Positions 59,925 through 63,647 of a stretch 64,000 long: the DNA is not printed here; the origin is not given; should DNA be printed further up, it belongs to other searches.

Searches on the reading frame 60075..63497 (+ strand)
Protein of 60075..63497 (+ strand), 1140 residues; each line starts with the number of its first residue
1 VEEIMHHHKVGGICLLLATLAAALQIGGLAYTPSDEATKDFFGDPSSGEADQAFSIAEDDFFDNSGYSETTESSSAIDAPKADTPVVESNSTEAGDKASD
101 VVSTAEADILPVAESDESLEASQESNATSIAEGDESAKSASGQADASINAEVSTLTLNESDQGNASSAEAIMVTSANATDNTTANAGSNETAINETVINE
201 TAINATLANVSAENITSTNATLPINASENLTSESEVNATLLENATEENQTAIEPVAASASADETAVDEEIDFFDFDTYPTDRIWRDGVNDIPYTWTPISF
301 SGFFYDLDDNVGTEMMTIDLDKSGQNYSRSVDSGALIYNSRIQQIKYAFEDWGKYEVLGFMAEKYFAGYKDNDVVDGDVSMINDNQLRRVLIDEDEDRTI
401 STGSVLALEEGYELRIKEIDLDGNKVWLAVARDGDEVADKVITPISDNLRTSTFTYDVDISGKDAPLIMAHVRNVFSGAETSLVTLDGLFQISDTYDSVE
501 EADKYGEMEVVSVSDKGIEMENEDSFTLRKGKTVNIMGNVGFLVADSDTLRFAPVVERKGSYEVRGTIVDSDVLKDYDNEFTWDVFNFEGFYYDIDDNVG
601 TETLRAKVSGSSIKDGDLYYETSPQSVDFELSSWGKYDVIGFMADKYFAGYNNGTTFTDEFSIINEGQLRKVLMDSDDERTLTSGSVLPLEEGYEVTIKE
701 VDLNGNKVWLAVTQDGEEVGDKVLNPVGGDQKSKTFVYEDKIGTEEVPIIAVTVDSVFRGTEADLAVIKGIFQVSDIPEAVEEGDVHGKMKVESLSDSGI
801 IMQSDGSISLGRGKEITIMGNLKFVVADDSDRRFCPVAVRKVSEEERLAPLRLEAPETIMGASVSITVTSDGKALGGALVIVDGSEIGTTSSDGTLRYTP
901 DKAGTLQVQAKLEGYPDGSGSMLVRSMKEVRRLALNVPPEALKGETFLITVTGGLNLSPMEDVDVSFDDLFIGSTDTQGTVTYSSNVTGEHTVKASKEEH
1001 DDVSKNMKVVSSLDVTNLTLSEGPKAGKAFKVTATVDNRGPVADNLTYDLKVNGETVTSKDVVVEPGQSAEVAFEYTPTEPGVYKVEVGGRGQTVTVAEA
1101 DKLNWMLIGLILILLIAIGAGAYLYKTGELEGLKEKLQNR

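Call 18: search_protein_families(library=pfam, proteins=[window:60075-63497:+], max_evalue=0.01)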
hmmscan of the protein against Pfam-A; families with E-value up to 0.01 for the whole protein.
window:60075-63497:+ (1140 aa): 6 families
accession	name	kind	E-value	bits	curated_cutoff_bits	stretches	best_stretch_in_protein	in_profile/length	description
PF07752.16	S-layer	-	1.1e-186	618.2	30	2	291-546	8-259/259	S-layer protein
PF00630.25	Filamin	-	3.7e-06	28.1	26.9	1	1026-1095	19-87/93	Filamin/ABP280 repeat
PF08308.17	PEGA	-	7.2e-06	26.3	20.8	0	866-931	4-62/71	PEGA domain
PF23374.1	Fn3_arc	-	0.0015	19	28.9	1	851-909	10-70/78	Archaeal fibronectin-III type-like domain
PF13620.12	CarboxypepD_reg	-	0.0019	18.9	32.3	0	864-920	2-64/82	Carboxypeptidase regulatory-like domain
PF14343.11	PrcB_C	-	0.0065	17.1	24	0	692-720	13-39/56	PrcB C-terminal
